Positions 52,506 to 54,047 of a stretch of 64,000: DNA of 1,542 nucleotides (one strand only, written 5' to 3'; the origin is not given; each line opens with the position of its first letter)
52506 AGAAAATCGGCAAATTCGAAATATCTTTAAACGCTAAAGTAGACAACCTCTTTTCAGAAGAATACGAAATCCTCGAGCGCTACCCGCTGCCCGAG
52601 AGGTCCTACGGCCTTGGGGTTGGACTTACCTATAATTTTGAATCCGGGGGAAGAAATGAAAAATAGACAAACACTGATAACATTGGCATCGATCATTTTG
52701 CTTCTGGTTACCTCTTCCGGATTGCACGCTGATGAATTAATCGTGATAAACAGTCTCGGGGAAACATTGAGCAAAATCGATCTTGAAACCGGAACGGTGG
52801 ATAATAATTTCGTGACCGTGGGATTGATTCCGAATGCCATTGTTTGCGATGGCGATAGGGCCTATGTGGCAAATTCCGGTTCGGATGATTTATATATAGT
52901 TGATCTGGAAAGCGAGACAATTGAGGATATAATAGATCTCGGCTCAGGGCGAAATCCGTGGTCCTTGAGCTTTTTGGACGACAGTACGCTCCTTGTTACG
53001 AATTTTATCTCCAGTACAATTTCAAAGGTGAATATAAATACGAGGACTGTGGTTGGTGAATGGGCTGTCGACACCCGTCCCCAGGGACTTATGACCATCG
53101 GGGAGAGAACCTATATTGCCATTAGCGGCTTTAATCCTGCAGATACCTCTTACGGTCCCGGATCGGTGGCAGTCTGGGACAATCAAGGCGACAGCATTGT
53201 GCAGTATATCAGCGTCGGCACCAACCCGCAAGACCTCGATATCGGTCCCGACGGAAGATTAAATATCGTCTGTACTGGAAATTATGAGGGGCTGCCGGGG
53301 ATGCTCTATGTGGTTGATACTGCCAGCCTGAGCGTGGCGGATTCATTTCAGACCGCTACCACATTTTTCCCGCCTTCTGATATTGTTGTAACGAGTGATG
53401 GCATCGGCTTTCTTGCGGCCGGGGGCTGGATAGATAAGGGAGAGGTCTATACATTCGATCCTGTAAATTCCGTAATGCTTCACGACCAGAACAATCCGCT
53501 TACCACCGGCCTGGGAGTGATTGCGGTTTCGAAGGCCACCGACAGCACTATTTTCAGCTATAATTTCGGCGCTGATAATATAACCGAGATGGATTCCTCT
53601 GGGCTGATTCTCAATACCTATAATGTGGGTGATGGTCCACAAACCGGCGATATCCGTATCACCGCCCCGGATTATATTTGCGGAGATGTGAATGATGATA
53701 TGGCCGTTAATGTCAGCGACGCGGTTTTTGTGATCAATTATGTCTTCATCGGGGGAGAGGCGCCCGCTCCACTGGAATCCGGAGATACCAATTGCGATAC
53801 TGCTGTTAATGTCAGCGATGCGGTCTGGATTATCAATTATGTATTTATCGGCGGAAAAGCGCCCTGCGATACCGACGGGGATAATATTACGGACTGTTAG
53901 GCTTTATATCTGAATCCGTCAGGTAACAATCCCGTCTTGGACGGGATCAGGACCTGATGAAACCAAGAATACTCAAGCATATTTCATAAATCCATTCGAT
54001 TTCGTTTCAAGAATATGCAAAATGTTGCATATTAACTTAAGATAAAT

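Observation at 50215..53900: Cobalamin riboswitch controlling a BtuB-like receptor plus a secreted beta-propeller/dockerin protein: possible BtuG-like B12-capture analog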

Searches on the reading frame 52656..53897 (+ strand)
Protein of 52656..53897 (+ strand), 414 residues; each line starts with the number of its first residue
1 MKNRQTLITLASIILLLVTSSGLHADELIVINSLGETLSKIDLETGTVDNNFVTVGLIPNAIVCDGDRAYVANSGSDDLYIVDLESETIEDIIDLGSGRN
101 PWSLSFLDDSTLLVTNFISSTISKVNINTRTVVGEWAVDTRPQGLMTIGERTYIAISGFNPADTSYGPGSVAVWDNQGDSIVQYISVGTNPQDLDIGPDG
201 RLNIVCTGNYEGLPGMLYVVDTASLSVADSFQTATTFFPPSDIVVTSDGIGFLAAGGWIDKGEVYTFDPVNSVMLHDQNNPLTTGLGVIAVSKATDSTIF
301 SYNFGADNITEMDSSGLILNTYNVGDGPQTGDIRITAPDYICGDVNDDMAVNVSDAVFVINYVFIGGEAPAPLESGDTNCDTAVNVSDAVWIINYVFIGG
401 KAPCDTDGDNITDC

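Call 7: search_protein_families(library=pfam, proteins=[window:52656-53897:+], max_evalue=0.01)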
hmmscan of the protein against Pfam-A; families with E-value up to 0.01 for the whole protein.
window:52656-53897:+ (414 aa): 2 families
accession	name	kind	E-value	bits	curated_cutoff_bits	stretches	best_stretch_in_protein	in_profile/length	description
PF00404.24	Dockerin_1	-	1.5e-09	38.3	22.9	1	343-396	2-56/57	Dockerin type I domain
PF21783.3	YNCE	-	0.00059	19.7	27.1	0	69-144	212-288/339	YNCE-like beta-propeller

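Call 8: search_protein_families(library=ncbifam, proteins=[window:52656-53897:+], max_evalue=0.01)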
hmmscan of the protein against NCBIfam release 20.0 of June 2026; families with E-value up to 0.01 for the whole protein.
window:52656-53897:+ (414 aa): 6 families
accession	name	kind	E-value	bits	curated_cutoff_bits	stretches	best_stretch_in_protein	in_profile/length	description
TIGR03866.1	PQQ_ABC_repeats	subfamily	3.9e-14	52.4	287.3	1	18-146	3-131/310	PQQ-dependent catabolism-associated beta-propeller protein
NF052340.1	hydrazine_beta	equivalog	1.4e-11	44.1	560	1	108-249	43-173/372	hydrazine synthase subunit beta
NF052460.1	L-NosZ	equivalog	2.5e-08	32.9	700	1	29-236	18-217/480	clade III lactonase-type nitrous-oxide reductase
NF038117.1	choice_anch_I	subfamily_domain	2.3e-06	26.8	300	0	162-206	69-112/458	choice-of-anchor I family protein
TIGR02276.1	beta_rpt_yvtn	repeat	1.3e-05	25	27.85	1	65-104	2-39/42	beta-propeller repeat protein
NF048007.1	MmpL3Stblzr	equivalog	0.0069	15.6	600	0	108-157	59-108/366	MmpL3/TtfA transport complex stabilizer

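Call 11: search_solved_structures(query=window:52656-53897:+, max_evalue=1, show_alignments=1)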
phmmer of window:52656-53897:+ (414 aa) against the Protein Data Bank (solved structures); distinct sequences matched with E-value up to 1: 18.
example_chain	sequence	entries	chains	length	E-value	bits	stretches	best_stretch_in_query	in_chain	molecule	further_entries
1l0q_A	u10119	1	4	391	1.9e-14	56.6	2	30-145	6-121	Surface layer protein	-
5c2v_B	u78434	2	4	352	7.4e-05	25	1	107-253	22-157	HYDRAZINE SYNTHASE BETA SUBUNIT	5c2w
3bws_A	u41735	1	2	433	0.00042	22.5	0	56-190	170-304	protein Lp49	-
2mte_A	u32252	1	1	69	0.0091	18.1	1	341-396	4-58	Cellulose 1,4-beta-cellobiosidase (reducing end) CelS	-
1daq_A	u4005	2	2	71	0.0092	18.1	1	341-396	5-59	ENDOGLUCANASE SS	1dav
3ul4_B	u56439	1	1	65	0.012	17.7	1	341-396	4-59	Cellulosome enzyme, dockerin type I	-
4dh2_B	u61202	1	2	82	0.019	17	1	341-396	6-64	Dockerin type 1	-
6kg9_A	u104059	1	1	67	0.089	14.8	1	337-395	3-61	And cellulose-binding endoglucanase family 9 CelL ortholog dockerin domain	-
4fl4_A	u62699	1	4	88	0.15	14.1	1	342-396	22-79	Glycoside hydrolase family 9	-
6kge_D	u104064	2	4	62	0.15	14.1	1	340-395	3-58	And cellulose-binding endoglucanase family 9 CelL ortholog dockerin domain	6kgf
6kgc_B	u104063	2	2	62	0.15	14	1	340-395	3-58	And cellulose-binding endoglucanase family 9 CelL ortholog dockerin domain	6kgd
8bai_A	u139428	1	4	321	0.19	13.7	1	51-234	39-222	Surface layer protein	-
8baz_A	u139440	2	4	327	0.2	13.7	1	51-234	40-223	Surface layer protein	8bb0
8bmy_A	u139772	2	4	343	0.2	13.6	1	50-234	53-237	Putative surface layer protein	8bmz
3dsm_A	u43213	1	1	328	0.2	13.6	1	51-234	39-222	uncharacterized protein BACUNI_02894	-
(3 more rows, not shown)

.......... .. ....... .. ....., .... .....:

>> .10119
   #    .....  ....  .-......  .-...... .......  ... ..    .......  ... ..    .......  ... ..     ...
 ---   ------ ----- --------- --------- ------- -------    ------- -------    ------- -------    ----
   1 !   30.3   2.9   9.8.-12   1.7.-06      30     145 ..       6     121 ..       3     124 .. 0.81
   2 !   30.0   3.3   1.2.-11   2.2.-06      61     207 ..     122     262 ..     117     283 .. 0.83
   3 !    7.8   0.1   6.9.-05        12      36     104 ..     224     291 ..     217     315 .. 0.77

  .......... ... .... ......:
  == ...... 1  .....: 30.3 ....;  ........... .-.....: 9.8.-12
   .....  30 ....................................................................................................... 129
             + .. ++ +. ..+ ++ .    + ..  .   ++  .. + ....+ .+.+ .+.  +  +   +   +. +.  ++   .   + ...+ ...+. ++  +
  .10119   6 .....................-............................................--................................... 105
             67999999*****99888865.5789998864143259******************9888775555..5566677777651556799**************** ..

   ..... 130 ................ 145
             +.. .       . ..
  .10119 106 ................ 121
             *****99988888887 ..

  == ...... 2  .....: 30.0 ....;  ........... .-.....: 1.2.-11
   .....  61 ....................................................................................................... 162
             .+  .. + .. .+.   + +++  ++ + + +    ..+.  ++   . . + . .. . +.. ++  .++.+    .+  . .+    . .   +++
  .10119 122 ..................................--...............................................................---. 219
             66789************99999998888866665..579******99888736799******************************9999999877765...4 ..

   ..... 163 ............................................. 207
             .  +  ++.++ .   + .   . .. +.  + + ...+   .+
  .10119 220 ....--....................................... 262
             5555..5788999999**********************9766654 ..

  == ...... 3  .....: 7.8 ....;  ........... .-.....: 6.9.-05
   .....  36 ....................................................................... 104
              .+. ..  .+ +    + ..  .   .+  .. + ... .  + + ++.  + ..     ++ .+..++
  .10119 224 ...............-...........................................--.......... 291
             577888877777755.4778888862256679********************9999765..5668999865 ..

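Call 12: find_homologous_proteins(query=window:52656-53897:+, max_evalue=0.00001)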
Query window:52656-53897:+ (414 aa): 382 proteins with E <= 0.00001 among 8000 candidates; the best 120 are listed.
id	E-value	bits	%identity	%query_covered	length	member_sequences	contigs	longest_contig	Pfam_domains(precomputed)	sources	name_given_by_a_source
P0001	1.6e-269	912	100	100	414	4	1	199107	PF00404.25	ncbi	-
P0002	2.4e-231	786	89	94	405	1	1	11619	PF00404.25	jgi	jgi:YVTN family beta-propeller protein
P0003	1.5e-204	698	73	100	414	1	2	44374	PF00404.25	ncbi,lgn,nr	ncbi:MAG: hypothetical protein GWO41_07735 [candidate division Zixibacteria bacterium]|nr:hypothetic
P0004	1.6e-204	698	71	100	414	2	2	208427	PF00404.25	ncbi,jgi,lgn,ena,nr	ncbi:MAG TPA: hypothetical protein ENO22_00740 [candidate division Zixibacteria bacterium]|nr:hypoth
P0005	1.8e-184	631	69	95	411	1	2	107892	PF00404.25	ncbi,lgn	-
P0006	2.0e-178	612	63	100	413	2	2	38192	-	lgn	-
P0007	2.6e-177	608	63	100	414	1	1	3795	PF00404.25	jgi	jgi:hypothetical protein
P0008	9.4e-177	606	64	96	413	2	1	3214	PF22494.4,PF00404.25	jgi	jgi:hypothetical protein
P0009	2.2e-161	555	61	81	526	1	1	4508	PF00404.25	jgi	-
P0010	5.7e-159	547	60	84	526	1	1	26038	PF00404.25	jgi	jgi:Dockerin type I domain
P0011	4.8e-157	541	47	99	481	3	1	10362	PF00404.25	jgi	jgi:hypothetical protein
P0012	6.6e-153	527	47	99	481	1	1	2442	PF00404.25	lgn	-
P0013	2.9e-149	515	54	94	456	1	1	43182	PF00404.25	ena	-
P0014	9.8e-148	510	53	100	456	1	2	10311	PF00404.25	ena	-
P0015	1.1e-145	504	49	97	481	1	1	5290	PF00404.25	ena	-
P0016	5.0e-135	469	54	96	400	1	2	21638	PF00404.25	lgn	-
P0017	1.7e-132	460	52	98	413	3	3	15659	PF00404.25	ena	-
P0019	1.9e-86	309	44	89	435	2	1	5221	PF00404.25,PF21783.3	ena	-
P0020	2.8e-84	301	44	89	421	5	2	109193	PF00404.25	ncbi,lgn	-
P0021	3.0e-83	298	39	91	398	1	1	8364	PF00404.25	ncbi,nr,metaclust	ncbi:MAG: hypothetical protein A2145_00320 [candidate division Zixibacteria bacterium RBG_16_40_9]|n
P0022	2.5e-72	262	38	98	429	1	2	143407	-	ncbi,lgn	-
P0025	2.1e-68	249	37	91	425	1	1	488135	PF00404.25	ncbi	-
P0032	1.3e-65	240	41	77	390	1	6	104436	PF21783.3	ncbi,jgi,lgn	-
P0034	2.6e-65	239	37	85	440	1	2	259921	-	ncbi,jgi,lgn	jgi:YVTN family beta-propeller protein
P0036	6.9e-63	231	41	80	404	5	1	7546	-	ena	-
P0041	3.5e-61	225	52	45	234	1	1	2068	PF00404.25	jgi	-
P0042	8.4e-61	224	36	77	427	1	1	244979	PF18962.8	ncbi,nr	ncbi:MAG: T9SS type A sorting domain-containing protein [candidate division Zixibacteria bacterium]|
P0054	1.3e-55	207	37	73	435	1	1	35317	PF21783.3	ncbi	-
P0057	8.2e-47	178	36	73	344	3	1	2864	PF08450.19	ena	-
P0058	1.9e-46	177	72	21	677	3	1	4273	PF00801.27,PF00404.25,PF18911.7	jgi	jgi:PKD repeat protein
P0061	1.5e-41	161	32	72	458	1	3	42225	PF13585.13,PF18962.8,PF16819.12,PF13860.13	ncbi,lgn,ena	-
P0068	1.4e-35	141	66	18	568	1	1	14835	PF00404.25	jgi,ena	-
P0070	6.4e-34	136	64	20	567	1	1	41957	PF00404.25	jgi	jgi:Dockerin type I domain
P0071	4.3e-33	133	53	29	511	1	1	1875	PF00404.25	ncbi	-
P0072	1.6e-32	131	53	29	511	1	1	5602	PF00404.25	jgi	jgi:hypothetical protein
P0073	7.9e-32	129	49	36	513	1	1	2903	PF00404.25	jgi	jgi:hypothetical protein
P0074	1.9e-31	127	59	27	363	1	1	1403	PF00404.25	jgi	jgi:hypothetical protein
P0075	2.0e-30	124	45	36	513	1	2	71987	PF00404.25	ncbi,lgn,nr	ncbi:MAG: hypothetical protein GWO41_01930 [candidate division Zixibacteria bacterium]|nr:hypothetic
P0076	2.9e-30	124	78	18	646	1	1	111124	PF00404.25,PF14269.13,PF05935.18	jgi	jgi:Arylsulfotransferase (ASST)/Dockerin type I domain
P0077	4.1e-30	123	48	31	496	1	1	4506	PF00404.25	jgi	jgi:hypothetical protein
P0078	5.0e-30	123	73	19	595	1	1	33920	PF00404.25,PF00082.28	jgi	jgi:Subtilase family/Dockerin type I domain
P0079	7.7e-30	122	42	39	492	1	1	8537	PF00404.25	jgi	jgi:hypothetical protein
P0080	8.0e-30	122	75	18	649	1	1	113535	PF00404.25,PF14269.13,PF05935.18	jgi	jgi:Arylsulfotransferase (ASST)/Dockerin type I domain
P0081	2.5e-29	120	75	19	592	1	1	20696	PF26182.1,PF00404.25,PF05345.19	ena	-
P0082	4.1e-29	120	70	15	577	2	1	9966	PF00404.25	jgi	jgi:hypothetical protein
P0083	6.3e-29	119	69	20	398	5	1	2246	PF00404.25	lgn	-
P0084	6.8e-29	119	31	73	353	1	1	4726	-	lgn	-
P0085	8.9e-29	119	73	18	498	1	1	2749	PF00404.25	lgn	-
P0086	9.0e-29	119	70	20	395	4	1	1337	PF00404.25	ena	-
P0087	9.4e-29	119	72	20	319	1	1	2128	PF00404.25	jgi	jgi:hypothetical protein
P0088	9.7e-29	119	42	29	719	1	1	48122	PF00404.25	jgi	jgi:hypothetical protein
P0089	1.1e-28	118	79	18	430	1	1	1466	PF01839.30,PF14312.13,PF00404.25,PF13517.13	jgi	jgi:hypothetical protein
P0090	1.2e-28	118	70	20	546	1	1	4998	PF02412.24,PF00404.25,PF13529.14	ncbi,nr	ncbi:MAG: hypothetical protein GF310_07120 [candidate division Zixibacteria bacterium]|nr:hypothetic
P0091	1.3e-28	118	73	20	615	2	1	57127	PF01839.30,PF14312.13,PF00404.25,PF13517.13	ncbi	-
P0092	1.6e-28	118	63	20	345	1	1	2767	PF00404.25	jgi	-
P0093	2.0e-28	118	71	18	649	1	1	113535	PF00404.25,PF14269.13,PF05935.18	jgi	jgi:Arylsulfotransferase (ASST)/Dockerin type I domain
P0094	3.4e-28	117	68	19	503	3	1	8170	PF00404.25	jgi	jgi:hypothetical protein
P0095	7.9e-28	116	73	19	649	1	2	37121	PF00404.25,PF14269.13,PF05935.18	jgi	jgi:hypothetical protein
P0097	1.6e-27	115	37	47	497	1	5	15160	PF00404.25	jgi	jgi:hypothetical protein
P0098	1.7e-27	114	73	18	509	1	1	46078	PF00404.25,PF07995.18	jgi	jgi:glucose/arabinose dehydrogenase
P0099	1.8e-27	114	58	24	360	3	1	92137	PF00404.25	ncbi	-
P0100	1.8e-27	114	72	19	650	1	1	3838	PF00404.25,PF14269.13,PF05935.18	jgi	-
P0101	2.2e-27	114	69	19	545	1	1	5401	PF02412.24,PF00404.25,PF13529.14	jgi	jgi:hypothetical protein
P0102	2.5e-27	114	58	24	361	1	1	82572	PF00404.25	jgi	jgi:Dockerin type I domain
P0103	2.7e-27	114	61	21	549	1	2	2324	PF02412.24,PF00404.25,PF13529.14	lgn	-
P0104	3.1e-27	114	61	23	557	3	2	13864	PF02412.24,PF00404.25,PF05345.19,PF08450.19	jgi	jgi:hypothetical protein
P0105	3.3e-27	114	73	19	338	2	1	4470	PF00404.25,PF20773.6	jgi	jgi:hypothetical protein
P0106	3.5e-27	113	72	18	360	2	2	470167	PF00404.25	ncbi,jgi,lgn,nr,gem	ncbi:MAG TPA: hypothetical protein ENO22_06140 [candidate division Zixibacteria bacterium]|nr:hypoth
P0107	3.5e-27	113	68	20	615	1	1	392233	PF01839.30,PF00404.25,PF13517.13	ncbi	-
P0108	4.0e-27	113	71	18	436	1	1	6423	PF05572.20,PF00404.25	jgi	jgi:hypothetical protein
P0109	4.1e-27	113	67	21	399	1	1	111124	PF00404.25,PF15902.13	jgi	jgi:Dockerin type I domain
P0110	4.7e-27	113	71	18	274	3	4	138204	PF00801.27,PF00404.25,PF18911.7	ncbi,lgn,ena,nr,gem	ncbi:MAG TPA: PKD domain-containing protein [candidate division Zixibacteria bacterium]|nr:PKD domai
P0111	4.7e-27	113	77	18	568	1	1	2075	PF00404.25,PF17957.8,PF19077.7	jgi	jgi:hypothetical protein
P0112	4.9e-27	113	69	19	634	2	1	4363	PF00404.25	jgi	jgi:hypothetical protein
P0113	5.4e-27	113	66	19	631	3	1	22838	PF00404.25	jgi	jgi:hypothetical protein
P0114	5.6e-27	113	61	24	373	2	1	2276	PF00404.25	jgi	jgi:hypothetical protein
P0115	6.0e-27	113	66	20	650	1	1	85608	PF04389.23,PF00404.25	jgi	jgi:Peptidase family M28/Dockerin type I domain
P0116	6.0e-27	113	76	18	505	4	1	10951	PF00404.25,PF07995.18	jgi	jgi:glucose/arabinose dehydrogenase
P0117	1.1e-26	112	75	18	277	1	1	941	PF00801.27,PF00404.25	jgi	jgi:hypothetical protein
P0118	1.3e-26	111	65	20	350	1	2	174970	PF00404.25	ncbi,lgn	-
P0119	1.5e-26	111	63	21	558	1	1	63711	PF02412.24,PF00404.25,PF13529.14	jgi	jgi:Thrombospondin type 3 repeat/Dockerin type I domain/Peptidase_C39 like family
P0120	1.5e-26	111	76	18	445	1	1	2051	PF00404.25,PF06119.20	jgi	jgi:hypothetical protein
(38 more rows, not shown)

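Call 15: search_solved_structures(query=A1, max_evalue=1, show_alignments=0)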
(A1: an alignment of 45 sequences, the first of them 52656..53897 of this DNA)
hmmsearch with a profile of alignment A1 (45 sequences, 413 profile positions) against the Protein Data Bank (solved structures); distinct sequences matched with E-value up to 1: 38.
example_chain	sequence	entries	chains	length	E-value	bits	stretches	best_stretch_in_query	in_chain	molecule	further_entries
1l0q_A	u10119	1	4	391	4.6e-40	140.8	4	106-244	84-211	Surface layer protein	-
8ptf_A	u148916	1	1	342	5.2e-19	71.5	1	48-206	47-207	YncE family protein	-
8ptd_A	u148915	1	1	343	5.2e-19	71.5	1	48-206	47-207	YncE family protein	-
8blw_B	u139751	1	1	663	1e-18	70.5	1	48-206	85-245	YncE family protein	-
3bws_A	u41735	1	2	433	6.8e-14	54.6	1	64-246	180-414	protein Lp49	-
8p97_B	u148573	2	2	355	9.9e-14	54.1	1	3-264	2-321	Putative surface layer protein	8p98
5c2v_B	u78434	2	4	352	1.6e-13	53.4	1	99-249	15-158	HYDRAZINE SYNTHASE BETA SUBUNIT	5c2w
8bmy_A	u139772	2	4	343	2.7e-13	52.7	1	33-266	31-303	Putative surface layer protein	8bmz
8bai_A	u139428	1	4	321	2.9e-13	52.5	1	34-266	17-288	Surface layer protein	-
8baz_A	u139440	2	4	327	3.1e-13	52.4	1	34-266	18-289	Surface layer protein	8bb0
3dsm_A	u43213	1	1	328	3.5e-13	52.3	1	34-266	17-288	uncharacterized protein BACUNI_02894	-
8bmx_D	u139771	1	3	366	4.4e-13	52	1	33-266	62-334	YncE family protein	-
8bn0_A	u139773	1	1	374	5e-13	51.8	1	33-266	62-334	Putative surface layer protein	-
8puj_A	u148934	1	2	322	9.5e-13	50.8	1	33-264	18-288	YncE family protein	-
8okv_B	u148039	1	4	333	1.1e-12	50.6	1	33-264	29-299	Putative surface layer protein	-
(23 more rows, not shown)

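Call 19: find_related_loci(query=window:52656-53897:+, collection=genome_contigs, flank=7000)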
Query window:52656-53897:+ (414 aa) in genome_contigs; peptide patterns used: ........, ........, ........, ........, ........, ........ (x = any residue, [..] = any of these).
154 stretches matched a pattern; 42 encode a relative of the query (tblastn E <= 1e-3); 41 distinct loci.
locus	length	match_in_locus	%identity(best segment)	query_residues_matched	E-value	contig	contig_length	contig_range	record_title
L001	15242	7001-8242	73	1-414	0e+0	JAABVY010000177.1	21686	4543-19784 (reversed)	MAG: Candidatus Zixiibacteriota bacterium isolate ACK-K077 K_merged_R1_(paired)_contig_72008, whole genome shotgun seque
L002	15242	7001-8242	71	1-414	0e+0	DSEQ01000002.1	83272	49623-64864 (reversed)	MAG TPA_asm: Candidatus Zixiibacteriota bacterium isolate SpSt-1246 Ga0116196_1000019, whole genome shotgun sequence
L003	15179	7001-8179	69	23-414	0e+0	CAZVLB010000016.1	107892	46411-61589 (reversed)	MAG TPA_asm: uncultured Ignavibacteria bacterium isolate SRP141376_co2_208 genome assembly, contig: NODE_466_length_1078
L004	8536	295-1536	91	1-414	0e+0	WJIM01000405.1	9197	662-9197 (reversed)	MAG: Candidatus Zixiibacteriota bacterium isolate Bin_249 k141_4192494, whole genome shotgun sequence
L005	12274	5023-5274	72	330-414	1e-33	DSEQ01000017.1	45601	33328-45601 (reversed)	MAG TPA_asm: Candidatus Zixiibacteriota bacterium isolate SpSt-1246 Ga0116196_1000038, whole genome shotgun sequence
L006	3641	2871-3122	71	331-414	3e-33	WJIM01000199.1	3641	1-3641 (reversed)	MAG: Candidatus Zixiibacteriota bacterium isolate Bin_249 k141_1474445, whole genome shotgun sequence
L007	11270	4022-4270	70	332-414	5e-33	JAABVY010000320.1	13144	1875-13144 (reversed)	MAG: Candidatus Zixiibacteriota bacterium isolate ACK-K077 K_merged_R1_(paired)_contig_40063, whole genome shotgun seque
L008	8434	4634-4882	72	332-414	1e-31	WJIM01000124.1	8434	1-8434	MAG: Candidatus Zixiibacteriota bacterium isolate Bin_249 k141_813405, whole genome shotgun sequence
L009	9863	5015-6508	77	340-414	1e-31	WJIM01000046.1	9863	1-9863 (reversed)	MAG: Candidatus Zixiibacteriota bacterium isolate Bin_249 k141_318724, whole genome shotgun sequence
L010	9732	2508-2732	75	340-414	7e-31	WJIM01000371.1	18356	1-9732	MAG: Candidatus Zixiibacteriota bacterium isolate Bin_249 k141_3462214, whole genome shotgun sequence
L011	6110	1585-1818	69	337-414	5e-31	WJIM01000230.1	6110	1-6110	MAG: Candidatus Zixiibacteriota bacterium isolate Bin_249 k141_1804409, whole genome shotgun sequence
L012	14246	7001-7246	67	333-414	1e-30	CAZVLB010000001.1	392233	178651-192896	MAG TPA_asm: uncultured Ignavibacteria bacterium isolate SRP141376_co2_208 genome assembly, contig: NODE_10_length_39223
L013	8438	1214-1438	75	340-414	9e-31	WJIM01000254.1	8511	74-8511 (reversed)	MAG: Candidatus Zixiibacteriota bacterium isolate Bin_249 k141_2071955, whole genome shotgun sequence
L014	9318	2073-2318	70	333-414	9e-31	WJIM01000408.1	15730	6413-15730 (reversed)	MAG: Candidatus Zixiibacteriota bacterium isolate Bin_249 k141_4267674, whole genome shotgun sequence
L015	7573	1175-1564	75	306-414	2e-30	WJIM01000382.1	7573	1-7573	MAG: Candidatus Zixiibacteriota bacterium isolate Bin_249 k141_3719207, whole genome shotgun sequence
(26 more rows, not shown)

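Call 22: find_encoding_contigs(protein=P0020, flank=6000, max_places=2)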
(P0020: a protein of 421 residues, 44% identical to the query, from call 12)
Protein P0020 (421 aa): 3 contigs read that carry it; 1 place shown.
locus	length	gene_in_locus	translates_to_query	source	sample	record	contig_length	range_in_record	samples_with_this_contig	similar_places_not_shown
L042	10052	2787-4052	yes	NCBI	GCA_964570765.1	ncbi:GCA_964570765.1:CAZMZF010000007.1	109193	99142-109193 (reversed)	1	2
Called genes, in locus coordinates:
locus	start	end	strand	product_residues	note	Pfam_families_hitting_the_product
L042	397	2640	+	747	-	PF13620:CarboxypepD_reg, PF13715:CarbopepD_reg_2, PF07715:Plug, PF00593:TonB_dep_Rec_b-barrel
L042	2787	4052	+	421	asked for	PF00404:Dockerin_1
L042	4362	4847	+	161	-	-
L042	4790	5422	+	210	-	-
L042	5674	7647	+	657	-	PF01590:GAF, PF13185:GAF_2, PF13492:GAF_3 (weak), PF02518:HATPase_c, PF00072:Response_reg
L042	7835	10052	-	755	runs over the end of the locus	-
